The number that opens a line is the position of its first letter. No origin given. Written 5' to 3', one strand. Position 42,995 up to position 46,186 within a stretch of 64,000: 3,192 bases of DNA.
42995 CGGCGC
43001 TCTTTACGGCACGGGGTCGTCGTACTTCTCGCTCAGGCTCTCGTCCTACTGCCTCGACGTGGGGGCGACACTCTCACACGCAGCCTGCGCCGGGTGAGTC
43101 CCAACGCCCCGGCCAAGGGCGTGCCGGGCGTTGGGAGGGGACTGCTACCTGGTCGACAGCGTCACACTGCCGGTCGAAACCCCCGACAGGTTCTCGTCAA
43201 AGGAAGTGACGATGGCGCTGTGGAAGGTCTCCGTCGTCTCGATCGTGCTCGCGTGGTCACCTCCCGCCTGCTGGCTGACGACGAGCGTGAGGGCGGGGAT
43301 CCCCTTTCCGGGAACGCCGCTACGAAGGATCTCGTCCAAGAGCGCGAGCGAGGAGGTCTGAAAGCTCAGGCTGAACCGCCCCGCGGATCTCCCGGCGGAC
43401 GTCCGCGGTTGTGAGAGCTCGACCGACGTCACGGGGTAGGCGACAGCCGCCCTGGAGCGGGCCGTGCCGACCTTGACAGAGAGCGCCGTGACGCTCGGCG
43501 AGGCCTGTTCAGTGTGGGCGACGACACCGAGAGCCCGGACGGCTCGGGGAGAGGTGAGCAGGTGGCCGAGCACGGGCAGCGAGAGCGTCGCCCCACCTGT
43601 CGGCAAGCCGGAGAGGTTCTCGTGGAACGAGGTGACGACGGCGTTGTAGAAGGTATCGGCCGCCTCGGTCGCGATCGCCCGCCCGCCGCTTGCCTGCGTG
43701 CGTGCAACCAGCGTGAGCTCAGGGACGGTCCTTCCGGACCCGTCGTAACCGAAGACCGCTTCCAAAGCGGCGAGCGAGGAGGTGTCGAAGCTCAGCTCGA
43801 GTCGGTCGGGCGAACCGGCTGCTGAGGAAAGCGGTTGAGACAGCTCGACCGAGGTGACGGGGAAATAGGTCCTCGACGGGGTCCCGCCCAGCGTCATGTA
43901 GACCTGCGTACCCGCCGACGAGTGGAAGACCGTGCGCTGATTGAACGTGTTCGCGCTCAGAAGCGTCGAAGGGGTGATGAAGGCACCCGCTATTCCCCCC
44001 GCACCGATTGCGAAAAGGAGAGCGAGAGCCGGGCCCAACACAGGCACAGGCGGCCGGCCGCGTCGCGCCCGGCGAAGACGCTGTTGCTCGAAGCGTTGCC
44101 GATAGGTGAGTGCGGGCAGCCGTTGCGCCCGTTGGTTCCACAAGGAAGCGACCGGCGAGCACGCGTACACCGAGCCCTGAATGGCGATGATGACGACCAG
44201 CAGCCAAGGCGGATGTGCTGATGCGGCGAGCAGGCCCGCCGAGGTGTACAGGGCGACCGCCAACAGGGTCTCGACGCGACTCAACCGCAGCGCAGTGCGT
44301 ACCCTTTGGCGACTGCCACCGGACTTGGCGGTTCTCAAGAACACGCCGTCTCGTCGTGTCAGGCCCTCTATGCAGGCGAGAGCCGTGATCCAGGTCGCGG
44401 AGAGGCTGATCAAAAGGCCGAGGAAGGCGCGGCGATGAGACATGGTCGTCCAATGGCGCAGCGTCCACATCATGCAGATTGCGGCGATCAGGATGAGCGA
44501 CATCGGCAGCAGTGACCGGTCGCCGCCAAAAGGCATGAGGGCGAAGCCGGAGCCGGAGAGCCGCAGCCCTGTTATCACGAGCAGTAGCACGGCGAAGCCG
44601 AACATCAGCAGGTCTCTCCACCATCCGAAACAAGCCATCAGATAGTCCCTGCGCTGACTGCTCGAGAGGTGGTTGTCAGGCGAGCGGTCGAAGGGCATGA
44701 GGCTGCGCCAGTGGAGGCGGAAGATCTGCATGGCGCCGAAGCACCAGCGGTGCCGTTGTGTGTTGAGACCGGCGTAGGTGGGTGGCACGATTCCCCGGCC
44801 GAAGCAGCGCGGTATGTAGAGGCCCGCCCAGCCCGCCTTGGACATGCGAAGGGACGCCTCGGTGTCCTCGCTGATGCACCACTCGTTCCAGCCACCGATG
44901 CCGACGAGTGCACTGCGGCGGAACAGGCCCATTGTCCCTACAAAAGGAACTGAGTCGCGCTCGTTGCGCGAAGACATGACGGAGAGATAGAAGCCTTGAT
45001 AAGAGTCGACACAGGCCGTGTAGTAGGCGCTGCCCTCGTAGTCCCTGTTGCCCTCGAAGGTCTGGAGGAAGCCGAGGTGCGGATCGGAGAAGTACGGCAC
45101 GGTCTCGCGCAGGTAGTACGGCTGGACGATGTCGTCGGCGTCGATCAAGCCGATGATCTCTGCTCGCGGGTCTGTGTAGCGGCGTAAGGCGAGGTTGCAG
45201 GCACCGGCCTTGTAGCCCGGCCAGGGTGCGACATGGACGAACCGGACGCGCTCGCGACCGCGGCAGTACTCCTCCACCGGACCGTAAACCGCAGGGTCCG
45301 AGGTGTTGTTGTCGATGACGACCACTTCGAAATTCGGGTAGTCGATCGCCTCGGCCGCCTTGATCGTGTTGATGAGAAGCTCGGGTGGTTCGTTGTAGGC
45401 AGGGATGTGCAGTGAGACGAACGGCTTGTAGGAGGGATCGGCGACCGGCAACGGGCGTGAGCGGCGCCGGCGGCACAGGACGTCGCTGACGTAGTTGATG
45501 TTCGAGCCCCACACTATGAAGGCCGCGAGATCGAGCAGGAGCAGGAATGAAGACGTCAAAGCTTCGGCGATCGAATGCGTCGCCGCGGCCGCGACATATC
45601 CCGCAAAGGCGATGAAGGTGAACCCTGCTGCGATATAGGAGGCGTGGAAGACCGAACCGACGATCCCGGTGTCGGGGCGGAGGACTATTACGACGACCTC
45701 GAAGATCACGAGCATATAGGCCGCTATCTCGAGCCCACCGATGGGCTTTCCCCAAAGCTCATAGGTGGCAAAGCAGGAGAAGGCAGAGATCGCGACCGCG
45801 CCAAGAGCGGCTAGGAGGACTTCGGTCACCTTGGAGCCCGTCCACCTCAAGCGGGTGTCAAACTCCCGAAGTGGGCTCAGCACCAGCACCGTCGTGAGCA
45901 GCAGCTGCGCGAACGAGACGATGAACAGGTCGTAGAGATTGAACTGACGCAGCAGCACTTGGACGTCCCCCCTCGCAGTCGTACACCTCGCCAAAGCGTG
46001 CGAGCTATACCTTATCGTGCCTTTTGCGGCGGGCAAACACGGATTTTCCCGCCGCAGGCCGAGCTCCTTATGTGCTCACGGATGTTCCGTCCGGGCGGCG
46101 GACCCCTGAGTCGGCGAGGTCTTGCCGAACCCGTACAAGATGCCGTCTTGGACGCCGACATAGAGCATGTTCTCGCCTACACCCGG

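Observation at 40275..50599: Convergent 10-kb cluster that looks like a c-di-GMP-linked beta-glucan (cellulose-like) exopolysaccharide system with non-canonical parts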

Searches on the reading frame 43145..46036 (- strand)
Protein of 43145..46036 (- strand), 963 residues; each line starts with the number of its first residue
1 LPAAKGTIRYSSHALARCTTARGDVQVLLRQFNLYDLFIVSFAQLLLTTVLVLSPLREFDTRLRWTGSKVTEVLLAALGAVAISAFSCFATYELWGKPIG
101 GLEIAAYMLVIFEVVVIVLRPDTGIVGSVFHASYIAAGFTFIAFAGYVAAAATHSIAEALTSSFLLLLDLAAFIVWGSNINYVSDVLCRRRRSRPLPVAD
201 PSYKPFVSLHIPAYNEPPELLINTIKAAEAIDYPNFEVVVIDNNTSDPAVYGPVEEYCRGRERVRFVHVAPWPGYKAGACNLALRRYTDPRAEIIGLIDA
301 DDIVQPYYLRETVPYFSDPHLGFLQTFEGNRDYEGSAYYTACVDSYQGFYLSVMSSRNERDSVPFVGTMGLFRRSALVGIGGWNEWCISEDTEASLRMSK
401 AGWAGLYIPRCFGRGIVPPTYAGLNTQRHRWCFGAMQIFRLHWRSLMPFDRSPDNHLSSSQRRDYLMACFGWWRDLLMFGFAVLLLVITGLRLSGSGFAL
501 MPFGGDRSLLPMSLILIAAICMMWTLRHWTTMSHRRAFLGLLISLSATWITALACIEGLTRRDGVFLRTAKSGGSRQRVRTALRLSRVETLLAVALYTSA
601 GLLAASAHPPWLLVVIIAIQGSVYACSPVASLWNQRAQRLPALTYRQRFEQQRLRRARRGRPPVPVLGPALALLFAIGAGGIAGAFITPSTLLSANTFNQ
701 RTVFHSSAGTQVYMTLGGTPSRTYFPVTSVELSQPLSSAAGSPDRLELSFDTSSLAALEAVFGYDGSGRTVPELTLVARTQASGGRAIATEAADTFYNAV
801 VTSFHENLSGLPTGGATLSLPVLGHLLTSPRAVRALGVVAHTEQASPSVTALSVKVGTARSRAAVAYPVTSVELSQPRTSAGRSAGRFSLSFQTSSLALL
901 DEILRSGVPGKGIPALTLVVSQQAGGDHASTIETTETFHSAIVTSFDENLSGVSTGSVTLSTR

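Call 3: search_protein_families(library=pfam, proteins=[window:43145-46036:-], max_evalue=0.01)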
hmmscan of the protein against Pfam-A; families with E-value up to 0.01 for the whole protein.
window:43145-46036:- (963 aa): 4 families
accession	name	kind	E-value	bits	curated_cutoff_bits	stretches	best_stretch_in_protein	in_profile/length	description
PF13641.12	Glyco_tranf_2_3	-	1.9e-25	90.7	27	1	207-434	3-230/230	Glycosyltransferase like family 2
PF13632.12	Glyco_trans_2_3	-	1.5e-23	84.1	27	1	294-507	1-183/198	Glycosyl transferase family group 2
PF00535.33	Glycos_transf_2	-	4.2e-17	63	23.3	1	208-377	1-164/168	Glycosyl transferase family 2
PF13506.12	Glyco_transf_21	-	0.0018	18.2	21.7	1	283-409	22-148/174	Glycosyl transferase family 21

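Call 4: search_protein_families(library=ncbifam, proteins=[window:43145-46036:-], max_evalue=0.01)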
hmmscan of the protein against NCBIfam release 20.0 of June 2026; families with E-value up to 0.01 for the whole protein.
window:43145-46036:- (963 aa): 12 families
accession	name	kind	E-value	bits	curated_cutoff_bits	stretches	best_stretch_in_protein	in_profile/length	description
TIGR03030.1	CelA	equivalog_domain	7.2e-33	113.5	699.1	1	152-442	76-384/714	UDP-forming cellulose synthase catalytic subunit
TIGR03937.1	PgaC_IcaA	equivalog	3.7e-22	78.9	422.3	2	367-442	202-277/407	poly-beta-1,6-N-acetyl-D-glucosamine synthase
NF008558.0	PRK11498.1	equivalog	2.1e-20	72.3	992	1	163-442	234-508/872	UDP-forming cellulose synthase catalytic subunit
TIGR04242.1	nodulat_NodC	equivalog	4e-08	32.6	550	1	202-434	45-283/395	chitooligosaccharide synthase NodC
TIGR03472.1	HpnI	equivalog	9.1e-07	28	310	1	176-433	14-270/373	bacteriohopanetetrol glucosamine biosynthesis glycosyltransferase HpnI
NF038299.1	EPS_HpsN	equivalog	1.2e-06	27.8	425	1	205-320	1-111/317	hormogonium polysaccharide biosynthesis glycosyltransferase HpsN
NF047683.1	TeichurnBiosyTuaG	equivalog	0.00019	21.2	400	1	203-323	4-118/252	teichuronic acid biosynthesis protein TuaG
NF050050.1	ProtGlycPglI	equivalog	0.0004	19.8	500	1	204-304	1-96/306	GalNAc(5)-diNAcBac-PP-undecaprenol beta-1,3-glucosyltransferase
TIGR04017.1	WcaA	equivalog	0.00056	19.6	495.75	1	204-308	4-102/279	colanic acid biosynthesis glycosyltransferase WcaA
NF007453.0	PRK10018.1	equivalog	0.00087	19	382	1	204-309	5-104/280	colanic acid biosynthesis glycosyltransferase WcaA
TIGR03111.1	glyc2_xrt_Gpos1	hypoth_equivalog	0.0019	17.1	363.95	0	201-447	45-298/439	TIGR03111 family XrtG-associated glycosyltransferase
NF053846.1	glyco_with_XrtP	equivalog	0.0056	15.4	520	1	354-530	213-389/440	XrtP-associated glycosyltransferase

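Call 5: find_encoding_contigs(protein=window:43145-46036:-, flank=10000, max_places=6)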
Protein window:43145-46036:- (963 aa): no gene with exactly this product is on record in the collection.

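Call 7: find_homologous_proteins(query=window:43145-46036:-, max_evalue=1e-10)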
Query window:43145-46036:- (963 aa): 715 proteins with E <= 1e-10 among 8000 candidates; the best 120 are listed.
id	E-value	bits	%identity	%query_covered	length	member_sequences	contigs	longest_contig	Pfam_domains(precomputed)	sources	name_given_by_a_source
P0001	0.0e+0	2098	100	97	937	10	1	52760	PF13632.13,PF13641.13,PF00535.33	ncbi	-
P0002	0.0e+0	1847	87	97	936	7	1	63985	PF13632.13,PF13641.13,PF00535.33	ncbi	ncbi:MAG: glycosyltransferase [Acidimicrobiales bacterium]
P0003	0.0e+0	1698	80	97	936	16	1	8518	PF13632.13,PF13641.13,PF00535.33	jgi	-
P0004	0.0e+0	1693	80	97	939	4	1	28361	PF13632.13,PF13641.13,PF00535.33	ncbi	-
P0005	0.0e+0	1668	79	97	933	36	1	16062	PF13632.13,PF13506.14,PF13641.13,PF00535.33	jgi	jgi:cellulose synthase/poly-beta-1,6-N-acetylglucosamine synthase-like glycosyltransferase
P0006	0.0e+0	1658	79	97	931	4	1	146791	PF13632.13,PF13641.13,PF00535.33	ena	-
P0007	0.0e+0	1649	77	97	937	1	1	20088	PF13632.13,PF13641.13,PF00535.33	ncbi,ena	-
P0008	0.0e+0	1505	72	97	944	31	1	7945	PF13632.13,PF13506.14,PF13641.13,PF00535.33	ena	-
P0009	0.0e+0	1501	72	97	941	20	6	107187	PF13632.13,PF13506.14,PF13641.13,PF00535.33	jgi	jgi:cellulose synthase/poly-beta-1,6-N-acetylglucosamine synthase-like glycosyltransferase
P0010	0.0e+0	1486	74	95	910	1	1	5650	PF13632.13,PF13506.14,PF13641.13,PF00535.33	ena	-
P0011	0.0e+0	1444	68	97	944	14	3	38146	PF13632.13,PF13506.14,PF13641.13,PF00535.33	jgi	jgi:cellulose synthase/poly-beta-1,6-N-acetylglucosamine synthase-like glycosyltransferase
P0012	0.0e+0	1440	69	98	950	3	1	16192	PF13632.13,PF13506.14,PF13641.13,PF00535.33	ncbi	ncbi:MAG: glycosyltransferase [Acidimicrobiales bacterium]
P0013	0.0e+0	1420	69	97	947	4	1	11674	PF13632.13,PF13506.14,PF13641.13,PF00535.33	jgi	jgi:cellulose synthase/poly-beta-1,6-N-acetylglucosamine synthase-like glycosyltransferase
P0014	0.0e+0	1413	68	97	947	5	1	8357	PF13632.13,PF13506.14,PF13641.13,PF00535.33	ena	-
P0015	0.0e+0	1400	67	97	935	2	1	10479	PF13632.13,PF13506.14,PF13641.13,PF00535.33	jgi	-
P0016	0.0e+0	1390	67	97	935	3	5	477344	PF13632.13,PF13641.13,PF00535.33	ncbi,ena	ncbi:MAG: glycosyltransferase [Acidimicrobiales bacterium]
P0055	0.0e+0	1194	61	97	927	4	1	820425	PF13632.13,PF13506.14,PF13641.13,PF00535.33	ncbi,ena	-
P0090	0.0e+0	1165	78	66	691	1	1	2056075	PF13632.13,PF13506.14,PF13641.13,PF00535.33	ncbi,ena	-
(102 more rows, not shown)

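Call 8: find_encoding_contigs(protein=P0001, flank=10000, max_places=3)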
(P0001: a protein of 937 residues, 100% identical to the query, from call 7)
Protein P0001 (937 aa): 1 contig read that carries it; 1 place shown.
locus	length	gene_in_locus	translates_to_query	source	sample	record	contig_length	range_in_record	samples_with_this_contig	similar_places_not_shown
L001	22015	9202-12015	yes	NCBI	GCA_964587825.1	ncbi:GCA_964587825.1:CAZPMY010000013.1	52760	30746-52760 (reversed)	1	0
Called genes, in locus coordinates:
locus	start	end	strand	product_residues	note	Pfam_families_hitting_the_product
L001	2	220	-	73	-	?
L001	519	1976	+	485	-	PF00370:FGGY_N, PF02782:FGGY_C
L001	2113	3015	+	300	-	PF12900:Pyridox_ox_2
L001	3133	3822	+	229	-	PF02567:PhzC-PhzF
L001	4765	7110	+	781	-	PF00933:Glyco_hydro_3, PF01915:Glyco_hydro_3_C, PF14310:Fn3-like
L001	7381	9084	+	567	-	PF13570:Beta-prop_ACSF4 (faint), PF01011:PQQ (faint)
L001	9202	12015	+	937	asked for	PF00535:Glycos_transf_2, PF13641:Glyco_tranf_2_3, PF13632:Glyco_trans_2_3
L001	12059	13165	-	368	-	PF01670:Glyco_hydro_12 (weak)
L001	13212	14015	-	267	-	PF10502:Peptidase_S26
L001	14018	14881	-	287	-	PF07238:PilZ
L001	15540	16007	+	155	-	PF00891:Methyltransf_2 (weak), PF01209:Ubie_methyltran, PF05175:MTS (weak), PF08241:Methyltransf_11, PF08242:Methyltransf_12, PF13489:Methyltransf_23, PF13649:Methyltransf_25, PF13847:Methyltransf_31, +1 more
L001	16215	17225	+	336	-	PF03640:Lipoprotein_15 (faint)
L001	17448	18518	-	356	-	-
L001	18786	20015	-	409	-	PF05977:MFS_3, PF07690:MFS_1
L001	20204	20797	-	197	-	PF01895:PhoU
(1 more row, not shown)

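Call 9: find_encoding_contigs(protein=P0006, flank=10000, max_places=3)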
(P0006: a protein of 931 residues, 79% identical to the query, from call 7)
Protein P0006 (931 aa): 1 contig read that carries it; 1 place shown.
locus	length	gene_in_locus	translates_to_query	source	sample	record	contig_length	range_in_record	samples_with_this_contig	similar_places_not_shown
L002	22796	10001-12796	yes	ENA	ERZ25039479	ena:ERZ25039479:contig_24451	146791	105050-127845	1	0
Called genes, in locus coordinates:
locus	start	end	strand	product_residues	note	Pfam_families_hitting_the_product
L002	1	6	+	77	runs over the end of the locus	-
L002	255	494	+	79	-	-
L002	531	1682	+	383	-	PF13936:HTH_38, PF00665:rve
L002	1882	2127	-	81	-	-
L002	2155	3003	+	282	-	PF13489:Methyltransf_23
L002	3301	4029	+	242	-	PF08713:DNA_alkylation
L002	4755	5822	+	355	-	PF00370:FGGY_N, PF02782:FGGY_C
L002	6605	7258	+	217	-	PF00266:Aminotran_5, PF22580:KYNU_C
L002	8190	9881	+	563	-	PF13570:Beta-prop_ACSF4 (faint)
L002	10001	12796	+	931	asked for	PF00535:Glycos_transf_2, PF13641:Glyco_tranf_2_3, PF13632:Glyco_trans_2_3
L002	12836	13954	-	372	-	PF01670:Glyco_hydro_12 (weak)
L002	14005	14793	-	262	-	PF10502:Peptidase_S26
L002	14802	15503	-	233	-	PF07238:PilZ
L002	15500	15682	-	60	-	-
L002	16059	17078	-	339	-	PF00990:GGDEF (weak), PF00563:EAL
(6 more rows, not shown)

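Call 10: find_encoding_contigs(protein=P0016, flank=10000, max_places=3)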
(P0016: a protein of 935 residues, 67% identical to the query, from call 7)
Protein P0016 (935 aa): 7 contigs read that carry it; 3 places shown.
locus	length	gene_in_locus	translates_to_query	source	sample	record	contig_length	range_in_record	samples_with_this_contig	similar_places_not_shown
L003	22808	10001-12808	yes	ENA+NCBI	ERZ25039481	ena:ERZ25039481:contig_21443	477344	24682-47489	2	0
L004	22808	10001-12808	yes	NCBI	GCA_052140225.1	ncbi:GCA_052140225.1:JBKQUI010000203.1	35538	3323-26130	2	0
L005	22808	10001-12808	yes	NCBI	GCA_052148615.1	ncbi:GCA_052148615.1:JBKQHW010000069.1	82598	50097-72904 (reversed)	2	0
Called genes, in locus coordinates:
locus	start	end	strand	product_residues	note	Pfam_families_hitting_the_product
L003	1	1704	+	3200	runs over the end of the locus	PF01833:TIG, PF20144:TIG_SUH (faint), PF01833:TIG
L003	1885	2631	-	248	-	-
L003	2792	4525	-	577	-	PF27525:LAM55_pectate-like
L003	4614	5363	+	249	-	-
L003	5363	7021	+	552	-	PF01011:PQQ (faint)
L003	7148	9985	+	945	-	PF13506:Glyco_transf_21, PF13641:Glyco_tranf_2_3, PF00535:Glycos_transf_2, PF13632:Glyco_trans_2_3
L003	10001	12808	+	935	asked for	PF00535:Glycos_transf_2, PF13641:Glyco_tranf_2_3, PF13632:Glyco_trans_2_3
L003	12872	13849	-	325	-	-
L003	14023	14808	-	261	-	PF10502:Peptidase_S26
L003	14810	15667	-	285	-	PF07238:PilZ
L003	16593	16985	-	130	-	PF00563:EAL (weak)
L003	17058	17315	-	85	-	-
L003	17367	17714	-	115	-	-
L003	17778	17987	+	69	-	PF00266:Aminotran_5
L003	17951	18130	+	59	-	PF00266:Aminotran_5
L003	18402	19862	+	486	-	-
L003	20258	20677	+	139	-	-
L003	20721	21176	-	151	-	PF02082:Rrf2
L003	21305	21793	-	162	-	-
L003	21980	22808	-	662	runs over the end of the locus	PF00580:UvrD-helicase, PF13245:AAA_19, PF13361:UvrD_C, PF13538:UvrD_C_2 (weak)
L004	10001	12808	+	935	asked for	PF00535:Glycos_transf_2, PF13641:Glyco_tranf_2_3, PF13632:Glyco_trans_2_3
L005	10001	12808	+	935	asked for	PF00535:Glycos_transf_2, PF13641:Glyco_tranf_2_3, PF13632:Glyco_trans_2_3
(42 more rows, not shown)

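Call 12: find_encoding_contigs(protein=P0090, flank=10000, max_places=2)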
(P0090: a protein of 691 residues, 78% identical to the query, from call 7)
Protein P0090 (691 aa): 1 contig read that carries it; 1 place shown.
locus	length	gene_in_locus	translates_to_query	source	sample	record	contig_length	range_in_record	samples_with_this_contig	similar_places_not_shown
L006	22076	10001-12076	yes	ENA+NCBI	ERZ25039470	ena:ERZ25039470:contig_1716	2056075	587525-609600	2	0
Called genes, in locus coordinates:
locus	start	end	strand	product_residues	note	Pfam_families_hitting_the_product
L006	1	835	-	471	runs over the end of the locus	PF01833:TIG, PF18483:Lectin_L-type_dom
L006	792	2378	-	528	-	-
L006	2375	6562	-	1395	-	PF01833:TIG, PF20144:TIG_SUH (faint), PF01833:TIG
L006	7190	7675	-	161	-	-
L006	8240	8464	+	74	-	-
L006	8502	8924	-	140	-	PF00376:MerR, PF13411:MerR_1, PF09278:MerR-DNA-bind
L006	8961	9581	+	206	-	PF13489:Methyltransf_23 (weak), PF13847:Methyltransf_31, PF13649:Methyltransf_25, PF08241:Methyltransf_11, PF08242:Methyltransf_12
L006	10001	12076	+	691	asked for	PF13506:Glyco_transf_21 (weak), PF00535:Glycos_transf_2, PF13641:Glyco_tranf_2_3, PF13632:Glyco_trans_2_3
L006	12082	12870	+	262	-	PF07238:PilZ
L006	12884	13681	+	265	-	PF10502:Peptidase_S26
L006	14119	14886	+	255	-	PF01670:Glyco_hydro_12 (weak)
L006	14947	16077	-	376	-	-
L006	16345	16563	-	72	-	-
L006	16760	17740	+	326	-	PF00877:NLPC_P60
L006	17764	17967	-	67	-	-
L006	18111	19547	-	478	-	-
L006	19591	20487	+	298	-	PF00563:EAL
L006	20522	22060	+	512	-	PF00884:Sulfatase (faint), PF01663:Phosphodiest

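Call 13: find_encoding_contigs(protein=P0055, flank=10000, max_places=2)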
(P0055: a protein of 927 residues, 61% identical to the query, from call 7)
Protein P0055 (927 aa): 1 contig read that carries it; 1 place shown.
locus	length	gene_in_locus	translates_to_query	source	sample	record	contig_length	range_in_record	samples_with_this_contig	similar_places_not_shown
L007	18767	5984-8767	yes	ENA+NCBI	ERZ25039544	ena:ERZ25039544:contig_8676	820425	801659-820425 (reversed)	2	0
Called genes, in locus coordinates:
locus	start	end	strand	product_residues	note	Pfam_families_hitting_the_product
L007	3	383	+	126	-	?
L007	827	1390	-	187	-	PF01872:RibD_C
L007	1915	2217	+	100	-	-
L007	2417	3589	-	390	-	-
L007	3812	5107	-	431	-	PF17964:Big_10, PF03734:YkuD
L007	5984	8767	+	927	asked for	PF13506:Glyco_transf_21, PF00535:Glycos_transf_2, PF13641:Glyco_tranf_2_3, PF13632:Glyco_trans_2_3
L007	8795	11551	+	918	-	PF13506:Glyco_transf_21, PF00535:Glycos_transf_2, PF13641:Glyco_tranf_2_3, PF13632:Glyco_trans_2_3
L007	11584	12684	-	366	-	PF01670:Glyco_hydro_12 (weak)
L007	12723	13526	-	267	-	PF10502:Peptidase_S26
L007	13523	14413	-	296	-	PF07238:PilZ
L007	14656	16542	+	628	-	PF27525:LAM55_pectate-like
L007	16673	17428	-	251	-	PF00106:adh_short, PF08659:KR, PF23441:SDR, PF13561:adh_short_C2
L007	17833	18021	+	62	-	PF00106:adh_short, PF13561:adh_short_C2 (weak)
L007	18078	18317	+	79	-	-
